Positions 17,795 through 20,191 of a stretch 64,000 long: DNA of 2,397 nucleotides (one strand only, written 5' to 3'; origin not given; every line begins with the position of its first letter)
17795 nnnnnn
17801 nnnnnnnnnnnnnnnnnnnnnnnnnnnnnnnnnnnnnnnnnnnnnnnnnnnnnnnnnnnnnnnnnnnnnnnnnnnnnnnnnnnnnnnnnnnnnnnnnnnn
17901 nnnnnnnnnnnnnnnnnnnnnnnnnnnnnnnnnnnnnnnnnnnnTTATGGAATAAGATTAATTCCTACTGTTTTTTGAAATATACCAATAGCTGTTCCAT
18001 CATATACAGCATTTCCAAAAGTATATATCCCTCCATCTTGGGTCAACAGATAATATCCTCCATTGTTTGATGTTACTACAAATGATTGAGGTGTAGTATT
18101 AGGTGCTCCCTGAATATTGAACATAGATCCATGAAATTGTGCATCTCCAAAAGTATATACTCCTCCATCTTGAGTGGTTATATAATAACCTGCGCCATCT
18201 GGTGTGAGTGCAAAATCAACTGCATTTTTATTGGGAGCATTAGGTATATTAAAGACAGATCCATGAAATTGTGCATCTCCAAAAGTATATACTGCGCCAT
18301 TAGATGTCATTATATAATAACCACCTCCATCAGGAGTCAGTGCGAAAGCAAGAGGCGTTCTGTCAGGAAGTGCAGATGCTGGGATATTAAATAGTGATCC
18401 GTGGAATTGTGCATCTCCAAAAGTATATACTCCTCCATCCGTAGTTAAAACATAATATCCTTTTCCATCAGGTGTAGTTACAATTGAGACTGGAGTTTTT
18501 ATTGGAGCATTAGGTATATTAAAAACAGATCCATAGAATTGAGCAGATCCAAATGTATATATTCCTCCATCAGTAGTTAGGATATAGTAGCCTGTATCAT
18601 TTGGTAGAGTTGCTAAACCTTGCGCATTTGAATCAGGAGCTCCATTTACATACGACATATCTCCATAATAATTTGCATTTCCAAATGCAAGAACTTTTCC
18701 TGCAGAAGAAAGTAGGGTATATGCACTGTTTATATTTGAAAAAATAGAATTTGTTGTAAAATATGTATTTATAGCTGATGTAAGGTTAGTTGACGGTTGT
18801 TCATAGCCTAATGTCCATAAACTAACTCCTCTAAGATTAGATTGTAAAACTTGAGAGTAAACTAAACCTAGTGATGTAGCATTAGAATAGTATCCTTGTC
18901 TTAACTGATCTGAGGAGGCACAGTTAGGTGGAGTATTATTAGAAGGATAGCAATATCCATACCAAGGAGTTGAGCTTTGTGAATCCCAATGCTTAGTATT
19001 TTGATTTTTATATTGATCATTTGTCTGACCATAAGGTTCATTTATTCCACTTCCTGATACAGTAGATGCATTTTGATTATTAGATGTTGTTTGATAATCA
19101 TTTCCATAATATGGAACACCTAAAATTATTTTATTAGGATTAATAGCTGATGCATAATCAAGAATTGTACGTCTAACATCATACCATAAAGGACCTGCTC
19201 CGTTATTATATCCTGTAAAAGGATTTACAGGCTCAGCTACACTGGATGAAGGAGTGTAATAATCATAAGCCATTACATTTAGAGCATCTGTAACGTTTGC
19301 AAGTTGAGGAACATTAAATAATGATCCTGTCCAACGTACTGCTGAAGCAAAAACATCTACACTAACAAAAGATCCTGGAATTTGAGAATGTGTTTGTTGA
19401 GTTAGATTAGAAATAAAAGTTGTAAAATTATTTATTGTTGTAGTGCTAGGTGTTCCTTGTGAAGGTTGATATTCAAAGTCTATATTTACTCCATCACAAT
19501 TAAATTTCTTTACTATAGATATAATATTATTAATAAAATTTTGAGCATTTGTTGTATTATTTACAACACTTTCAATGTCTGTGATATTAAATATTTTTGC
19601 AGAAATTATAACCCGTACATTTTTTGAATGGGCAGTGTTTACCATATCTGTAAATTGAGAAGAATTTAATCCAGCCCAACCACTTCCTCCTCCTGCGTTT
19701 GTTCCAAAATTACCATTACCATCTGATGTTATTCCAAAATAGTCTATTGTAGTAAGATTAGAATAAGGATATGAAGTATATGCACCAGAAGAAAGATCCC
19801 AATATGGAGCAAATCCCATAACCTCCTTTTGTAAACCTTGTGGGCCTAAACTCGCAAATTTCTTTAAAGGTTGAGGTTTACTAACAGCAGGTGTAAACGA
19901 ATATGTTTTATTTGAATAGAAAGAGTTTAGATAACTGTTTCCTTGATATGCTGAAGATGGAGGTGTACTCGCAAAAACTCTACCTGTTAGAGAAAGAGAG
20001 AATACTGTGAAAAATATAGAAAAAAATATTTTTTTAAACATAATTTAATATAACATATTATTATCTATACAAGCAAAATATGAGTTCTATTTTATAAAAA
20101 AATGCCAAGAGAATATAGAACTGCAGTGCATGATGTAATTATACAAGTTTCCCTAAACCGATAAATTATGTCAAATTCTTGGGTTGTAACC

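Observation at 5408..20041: Family of three secreted proteins sharing an unrecognised ~44-aa tandem repeat module but carrying different catalytic heads (S8 protease, GH18 hydrolase, non-enzymatic)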

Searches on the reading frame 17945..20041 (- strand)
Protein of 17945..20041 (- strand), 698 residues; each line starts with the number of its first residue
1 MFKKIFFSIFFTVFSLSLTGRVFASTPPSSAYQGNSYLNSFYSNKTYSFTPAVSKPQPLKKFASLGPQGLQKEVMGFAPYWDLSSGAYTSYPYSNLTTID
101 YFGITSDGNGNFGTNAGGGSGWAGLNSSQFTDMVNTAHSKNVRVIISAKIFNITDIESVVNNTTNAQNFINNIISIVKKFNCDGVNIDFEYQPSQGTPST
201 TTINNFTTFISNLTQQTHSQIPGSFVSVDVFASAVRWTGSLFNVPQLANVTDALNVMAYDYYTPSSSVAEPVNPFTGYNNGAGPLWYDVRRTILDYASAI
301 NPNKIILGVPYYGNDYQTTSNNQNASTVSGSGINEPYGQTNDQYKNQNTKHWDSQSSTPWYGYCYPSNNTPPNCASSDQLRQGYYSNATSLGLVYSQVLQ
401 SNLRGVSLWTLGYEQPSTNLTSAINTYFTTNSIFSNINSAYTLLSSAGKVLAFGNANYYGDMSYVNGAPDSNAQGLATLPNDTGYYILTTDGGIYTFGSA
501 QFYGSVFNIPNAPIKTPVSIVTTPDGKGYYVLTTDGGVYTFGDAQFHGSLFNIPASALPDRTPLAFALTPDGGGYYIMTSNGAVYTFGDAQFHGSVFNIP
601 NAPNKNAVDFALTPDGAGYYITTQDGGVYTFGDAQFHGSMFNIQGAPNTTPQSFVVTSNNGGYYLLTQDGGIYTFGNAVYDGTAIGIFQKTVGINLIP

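Call 3: search_protein_families(library=pfam, proteins=[window:17945-20041:-], max_evalue=1)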
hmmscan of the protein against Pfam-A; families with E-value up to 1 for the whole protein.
window:17945-20041:- (698 aa): 6 families
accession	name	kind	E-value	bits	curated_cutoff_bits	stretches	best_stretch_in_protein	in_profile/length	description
PF00704.34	Glyco_hydro_18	-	7.6e-34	118.2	29.6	1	118-413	48-316/317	Glycosyl hydrolases family 18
PF13540.12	RCC1_2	-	4.8e-09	36.2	22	0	531-543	13-25/30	Regulator of chromosome condensation (RCC1) repeat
PF23916.1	TIM-barrel_EndoS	-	6.9e-05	23.1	27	1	133-315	51-203/238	Endo-beta-N-acetylglucosaminidase EndoS TIM-barrel domain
PF19135.5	DUF5818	-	0.00011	22.2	27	0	612-631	4-23/57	Protein of unknown function (DUF5818)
PF24169.1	Fn3-I_PB4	-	0.18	12.7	27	0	197-225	40-68/88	Straight fiber protein PB4 first Fn3-like domain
PF06193.16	Orthopox_A5L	-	0.34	10.8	25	1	148-217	103-178/273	Orthopoxvirus A5L protein-like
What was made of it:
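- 17945..20041 (-): GH18-propeller gene (698 aa), first gene of the pair. Pfam Glyco_hydro_18 7.6e-34 (call 3).
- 18803..19690 (-): GH18 catalytic domain (aa 118-413); motif D183-G-V-N186-I-D188-F-E190 at nt 19469..19495. Pfam (call 3).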

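Call 4: search_protein_families(library=ncbifam, proteins=[window:17945-20041:-], max_evalue=1)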
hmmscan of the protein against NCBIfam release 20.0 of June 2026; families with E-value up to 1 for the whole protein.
window:17945-20041:- (698 aa): 1 family
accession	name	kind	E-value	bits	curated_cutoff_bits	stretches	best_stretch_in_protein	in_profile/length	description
NF052619.1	ChiD_Serratia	equivalog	8.9e-06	25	750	1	141-314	103-277/416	chitinase ChiD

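Call 46: find_homologous_proteins(query=window:17945-20041:-, max_evalue=1e-10)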
Query window:17945-20041:- (698 aa): 406 proteins with E <= 1e-10 among 8000 candidates; the best 120 are listed.
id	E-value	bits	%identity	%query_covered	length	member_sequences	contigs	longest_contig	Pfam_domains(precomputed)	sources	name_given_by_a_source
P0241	0.0e+0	1570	100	100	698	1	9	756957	PF13540.13,PF00704.35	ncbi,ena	-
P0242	0.0e+0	1277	81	100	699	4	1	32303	PF00704.35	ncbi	-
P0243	0.0e+0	1265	80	100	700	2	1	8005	PF00704.35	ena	-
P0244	0.0e+0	1264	80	100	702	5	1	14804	PF00704.35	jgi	jgi:spore germination protein YaaH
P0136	0.0e+0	1261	79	100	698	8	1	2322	PF13540.13,PF00704.35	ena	-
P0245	0.0e+0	1038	67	99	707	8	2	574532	PF13540.13,PF00704.35,PF25390.2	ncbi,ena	ncbi:MAG: glycosyl hydrolase family 18 protein [Patescibacteria group bacterium]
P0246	0.0e+0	1019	65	100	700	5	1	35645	PF13540.13,PF00704.35,PF25390.2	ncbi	-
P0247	8.0e-293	991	63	100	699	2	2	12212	PF13540.13,PF00704.35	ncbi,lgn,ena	-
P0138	1.4e-287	974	62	99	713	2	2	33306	PF23916.2,PF13540.13,PF00704.35,PF25390.2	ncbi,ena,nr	ncbi:glycosyl hydrolase family 18 protein [Patescibacteria group bacterium]|nr:glycosyl hydrolase fa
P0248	1.7e-286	970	63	99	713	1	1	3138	PF23916.2,PF13540.13,PF00704.35,PF25390.2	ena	-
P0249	2.5e-284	963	63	99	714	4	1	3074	PF13540.13,PF00704.35,PF25390.2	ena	-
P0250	4.0e-91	324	36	88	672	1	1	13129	PF00704.35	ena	-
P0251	1.2e-84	303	35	85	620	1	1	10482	PF13540.13,PF00704.35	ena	-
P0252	3.3e-83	298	35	82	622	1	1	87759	PF00704.35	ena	-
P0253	3.6e-82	295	35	88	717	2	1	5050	PF00704.35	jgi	jgi:spore germination protein YaaH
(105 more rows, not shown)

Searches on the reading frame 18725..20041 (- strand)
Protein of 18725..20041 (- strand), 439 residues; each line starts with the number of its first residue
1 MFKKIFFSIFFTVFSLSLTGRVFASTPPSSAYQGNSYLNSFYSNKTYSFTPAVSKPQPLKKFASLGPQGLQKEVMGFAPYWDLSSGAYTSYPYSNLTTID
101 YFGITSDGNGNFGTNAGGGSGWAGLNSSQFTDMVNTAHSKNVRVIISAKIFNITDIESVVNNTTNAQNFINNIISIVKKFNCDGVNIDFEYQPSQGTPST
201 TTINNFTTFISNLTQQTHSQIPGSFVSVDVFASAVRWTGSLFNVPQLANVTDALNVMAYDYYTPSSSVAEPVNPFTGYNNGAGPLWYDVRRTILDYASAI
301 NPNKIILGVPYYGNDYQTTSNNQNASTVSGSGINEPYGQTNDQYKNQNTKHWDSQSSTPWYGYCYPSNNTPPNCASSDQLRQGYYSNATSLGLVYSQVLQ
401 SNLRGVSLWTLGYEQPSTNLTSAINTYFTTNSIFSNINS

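Call 40: search_solved_structures(query=window:18725-20041:-, max_evalue=0.001, show_alignments=1)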
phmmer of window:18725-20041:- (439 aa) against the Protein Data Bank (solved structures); distinct sequences matched with E-value up to 0.001: 84 (the best 60 are shown).
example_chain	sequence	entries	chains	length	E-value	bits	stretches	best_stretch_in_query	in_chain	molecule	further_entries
1hkk_A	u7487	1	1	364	5e-15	58.6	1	156-340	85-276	CHITOTRIOSIDASE-1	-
1hki_A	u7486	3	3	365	5.1e-15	58.6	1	156-340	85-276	CHITOTRIOSIDASE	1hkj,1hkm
1guv_A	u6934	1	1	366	5.1e-15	58.6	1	156-340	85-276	CHITOTRIOSIDASE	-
1lg1_A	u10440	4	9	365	5.2e-15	58.6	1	156-340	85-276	chitotriosidase | Chitotriosidase-1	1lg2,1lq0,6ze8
4wjx_A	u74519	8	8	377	5.6e-15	58.5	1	156-340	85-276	Chitotriosidase-1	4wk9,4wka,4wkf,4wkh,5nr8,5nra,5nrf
6jjr_A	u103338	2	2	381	5.8e-15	58.4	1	156-340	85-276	Chitotriosidase-1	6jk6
1waw_A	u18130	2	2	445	8.4e-15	57.9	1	156-340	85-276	CHITOTRIOSIDASE 1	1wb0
5hbf_A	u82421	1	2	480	1e-14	57.6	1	156-340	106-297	Chitotriosidase-1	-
6jm7_A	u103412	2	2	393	1.2e-14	57.3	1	165-412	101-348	ofchtiv | ofchtiv-allosamidin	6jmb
6epb_A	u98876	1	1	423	3.4e-14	55.9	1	141-332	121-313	Endochitinase 42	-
6jm8_A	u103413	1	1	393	1.5e-13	53.7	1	165-412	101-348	ofchtiv-g5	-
4wiw_A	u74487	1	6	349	2e-12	50.1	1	99-339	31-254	Glycoside hydrolase family 18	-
3fxy_A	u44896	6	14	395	2e-12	50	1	145-359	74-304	Acidic mammalian chitinase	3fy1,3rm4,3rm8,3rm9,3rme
2ybt_A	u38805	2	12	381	2.2e-12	50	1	145-359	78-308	ACIDIC MAMMALIAN CHITINASE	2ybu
3aqu_A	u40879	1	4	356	2.5e-12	49.7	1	128-335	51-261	At4g19810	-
3cz8_A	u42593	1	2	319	6.2e-07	32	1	151-319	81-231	Putative sporulation-specific glycosylase ydhD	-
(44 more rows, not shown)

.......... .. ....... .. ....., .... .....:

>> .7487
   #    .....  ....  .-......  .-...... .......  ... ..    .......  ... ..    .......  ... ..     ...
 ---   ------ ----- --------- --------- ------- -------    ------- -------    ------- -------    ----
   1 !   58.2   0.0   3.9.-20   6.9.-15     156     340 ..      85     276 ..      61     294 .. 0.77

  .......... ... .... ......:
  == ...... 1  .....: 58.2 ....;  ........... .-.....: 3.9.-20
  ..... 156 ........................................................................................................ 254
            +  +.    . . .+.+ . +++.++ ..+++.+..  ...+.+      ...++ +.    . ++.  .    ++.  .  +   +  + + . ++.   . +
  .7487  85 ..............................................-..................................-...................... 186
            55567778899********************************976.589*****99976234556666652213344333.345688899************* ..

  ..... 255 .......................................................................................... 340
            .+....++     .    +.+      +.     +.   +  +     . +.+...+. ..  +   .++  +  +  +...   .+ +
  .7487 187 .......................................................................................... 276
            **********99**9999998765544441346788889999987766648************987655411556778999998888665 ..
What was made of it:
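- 18803..19690 (-): The motif aligns with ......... of chitotriosidase (call 40).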

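Call 84: search_solved_structures(query=A7, max_evalue=0.00001, show_alignments=0)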
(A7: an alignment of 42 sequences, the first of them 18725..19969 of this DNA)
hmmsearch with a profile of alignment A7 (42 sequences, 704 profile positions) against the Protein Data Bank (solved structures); distinct sequences matched with E-value up to 0.00001: 115 (the best 60 are shown).
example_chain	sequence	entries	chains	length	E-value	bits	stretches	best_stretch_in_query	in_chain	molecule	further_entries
4wiw_A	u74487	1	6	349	2.2e-32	116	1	121-418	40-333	Glycoside hydrolase family 18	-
5xwf_A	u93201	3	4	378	1.2e-29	107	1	128-430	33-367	Fungal chitinase from Rhizomucor miehei (SeMet-substituted proteins) | Chintase | Chitinase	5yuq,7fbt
3cz8_A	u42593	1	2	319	5.4e-26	94.9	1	162-421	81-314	Putative sporulation-specific glycosylase ydhD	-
6jm7_A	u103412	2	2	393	4.1e-25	92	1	172-415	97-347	ofchtiv | ofchtiv-allosamidin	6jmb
1lg1_A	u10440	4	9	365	1.4e-24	90.2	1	162-418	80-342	chitotriosidase | Chitotriosidase-1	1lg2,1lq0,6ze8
8fg5_A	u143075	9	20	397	1.5e-24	90.2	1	161-418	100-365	Acidic mammalian chitinase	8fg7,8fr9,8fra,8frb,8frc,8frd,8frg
4wjx_A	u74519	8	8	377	1.6e-24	90.1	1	161-418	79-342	Chitotriosidase-1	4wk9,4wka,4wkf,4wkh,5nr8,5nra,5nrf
1guv_A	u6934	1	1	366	1.6e-24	90.1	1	162-418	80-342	CHITOTRIOSIDASE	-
6jjr_A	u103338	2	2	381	1.7e-24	90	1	161-418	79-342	Chitotriosidase-1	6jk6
1hki_A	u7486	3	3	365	1.9e-24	89.7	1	162-418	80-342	CHITOTRIOSIDASE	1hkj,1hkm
1hkk_A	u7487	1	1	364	2e-24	89.7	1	162-418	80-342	CHITOTRIOSIDASE-1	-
1waw_A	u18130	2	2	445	2.5e-24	89.4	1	161-418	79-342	CHITOTRIOSIDASE 1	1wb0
5hbf_A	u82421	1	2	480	3e-24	89.1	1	161-418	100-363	Chitotriosidase-1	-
4q6t_A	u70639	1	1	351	6e-24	88.1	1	160-432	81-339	Glycosyl hydrolase, family 18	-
5gzu_A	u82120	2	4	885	9.1e-24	87.5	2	155-413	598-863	Chitinase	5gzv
4s3j_A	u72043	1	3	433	7.5e-14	54.8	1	110-433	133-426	Cortical-lytic enzyme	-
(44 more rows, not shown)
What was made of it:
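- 18803..19690 (-): Nearest solved structures by family profile are 4wiw and YdhD 3cz8 (call 84).
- The GH18 head cannot be assigned to peptidoglycan or chitin: the family profile scores 4wiw at 2e-32, YdhD at 5e-26, chitinases at about 1e-24 and SleL at 7.5e-14 (call 84).
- Tried and rejected: Assigning the GH18 head to peptidoglycan or chitin: unresolved (calls 40, 84).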
